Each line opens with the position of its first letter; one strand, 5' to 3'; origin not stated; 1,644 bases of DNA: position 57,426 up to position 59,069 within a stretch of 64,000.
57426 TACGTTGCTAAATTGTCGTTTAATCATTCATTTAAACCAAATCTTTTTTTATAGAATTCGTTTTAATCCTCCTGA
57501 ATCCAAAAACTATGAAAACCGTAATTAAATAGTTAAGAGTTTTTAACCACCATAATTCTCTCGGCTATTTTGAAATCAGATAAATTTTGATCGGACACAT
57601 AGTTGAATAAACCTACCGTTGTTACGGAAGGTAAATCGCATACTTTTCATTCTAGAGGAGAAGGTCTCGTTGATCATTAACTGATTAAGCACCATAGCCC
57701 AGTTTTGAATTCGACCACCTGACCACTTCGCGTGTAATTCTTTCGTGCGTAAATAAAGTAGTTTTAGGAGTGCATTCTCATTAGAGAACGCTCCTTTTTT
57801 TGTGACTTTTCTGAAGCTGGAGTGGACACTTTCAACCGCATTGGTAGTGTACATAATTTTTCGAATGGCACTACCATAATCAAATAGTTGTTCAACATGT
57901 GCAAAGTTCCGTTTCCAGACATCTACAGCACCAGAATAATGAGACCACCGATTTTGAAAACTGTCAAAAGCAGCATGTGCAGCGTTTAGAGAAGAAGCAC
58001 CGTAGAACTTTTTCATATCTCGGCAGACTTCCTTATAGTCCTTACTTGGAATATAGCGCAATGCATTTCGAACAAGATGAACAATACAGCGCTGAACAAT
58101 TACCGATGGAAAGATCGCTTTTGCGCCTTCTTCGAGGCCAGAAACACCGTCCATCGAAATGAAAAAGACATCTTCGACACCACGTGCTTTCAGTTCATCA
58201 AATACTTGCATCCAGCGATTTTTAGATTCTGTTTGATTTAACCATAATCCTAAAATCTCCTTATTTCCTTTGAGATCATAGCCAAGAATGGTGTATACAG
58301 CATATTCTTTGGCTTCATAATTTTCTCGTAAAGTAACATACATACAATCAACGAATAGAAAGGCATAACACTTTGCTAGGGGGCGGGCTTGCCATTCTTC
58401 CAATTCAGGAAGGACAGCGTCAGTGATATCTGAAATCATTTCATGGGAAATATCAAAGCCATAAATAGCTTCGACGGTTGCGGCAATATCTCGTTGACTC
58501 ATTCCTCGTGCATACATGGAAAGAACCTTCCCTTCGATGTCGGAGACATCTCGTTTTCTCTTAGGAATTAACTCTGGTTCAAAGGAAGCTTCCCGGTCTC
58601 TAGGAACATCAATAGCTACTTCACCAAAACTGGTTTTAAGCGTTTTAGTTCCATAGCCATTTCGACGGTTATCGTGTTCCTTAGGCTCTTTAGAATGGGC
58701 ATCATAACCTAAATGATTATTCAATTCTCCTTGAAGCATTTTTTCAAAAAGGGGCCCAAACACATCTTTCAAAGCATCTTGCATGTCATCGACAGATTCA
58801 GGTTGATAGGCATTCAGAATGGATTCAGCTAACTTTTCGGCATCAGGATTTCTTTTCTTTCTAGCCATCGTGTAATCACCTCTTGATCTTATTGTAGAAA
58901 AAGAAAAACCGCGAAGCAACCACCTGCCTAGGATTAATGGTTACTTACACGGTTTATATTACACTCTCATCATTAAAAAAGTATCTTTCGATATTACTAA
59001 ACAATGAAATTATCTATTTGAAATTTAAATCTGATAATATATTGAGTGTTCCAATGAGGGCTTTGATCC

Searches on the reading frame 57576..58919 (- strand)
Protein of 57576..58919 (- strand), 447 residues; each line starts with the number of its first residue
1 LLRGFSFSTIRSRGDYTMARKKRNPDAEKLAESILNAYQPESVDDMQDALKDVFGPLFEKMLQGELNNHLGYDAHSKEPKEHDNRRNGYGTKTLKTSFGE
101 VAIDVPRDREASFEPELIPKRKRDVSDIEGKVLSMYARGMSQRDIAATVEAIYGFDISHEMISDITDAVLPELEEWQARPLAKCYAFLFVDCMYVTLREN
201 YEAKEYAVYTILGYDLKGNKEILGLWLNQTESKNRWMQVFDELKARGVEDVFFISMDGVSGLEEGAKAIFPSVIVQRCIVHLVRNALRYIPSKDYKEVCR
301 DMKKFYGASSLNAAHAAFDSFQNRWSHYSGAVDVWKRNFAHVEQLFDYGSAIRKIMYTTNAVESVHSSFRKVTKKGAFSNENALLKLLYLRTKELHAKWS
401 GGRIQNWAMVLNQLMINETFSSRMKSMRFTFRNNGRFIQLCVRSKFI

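Call 64: search_protein_families(library=pfam, proteins=[window:57576-58919:-], max_evalue=0.001)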
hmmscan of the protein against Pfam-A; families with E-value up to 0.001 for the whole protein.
window:57576-58919:- (447 aa): 2 families
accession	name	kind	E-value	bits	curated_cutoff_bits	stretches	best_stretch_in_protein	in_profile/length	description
PF00872.24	Transposase_mut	-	4e-102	342.4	21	1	35-400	11-377/379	Transposase, Mutator family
PF10551.15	MULE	-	2.9e-06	28.1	27.6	1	203-285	12-99/99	MULE transposase domain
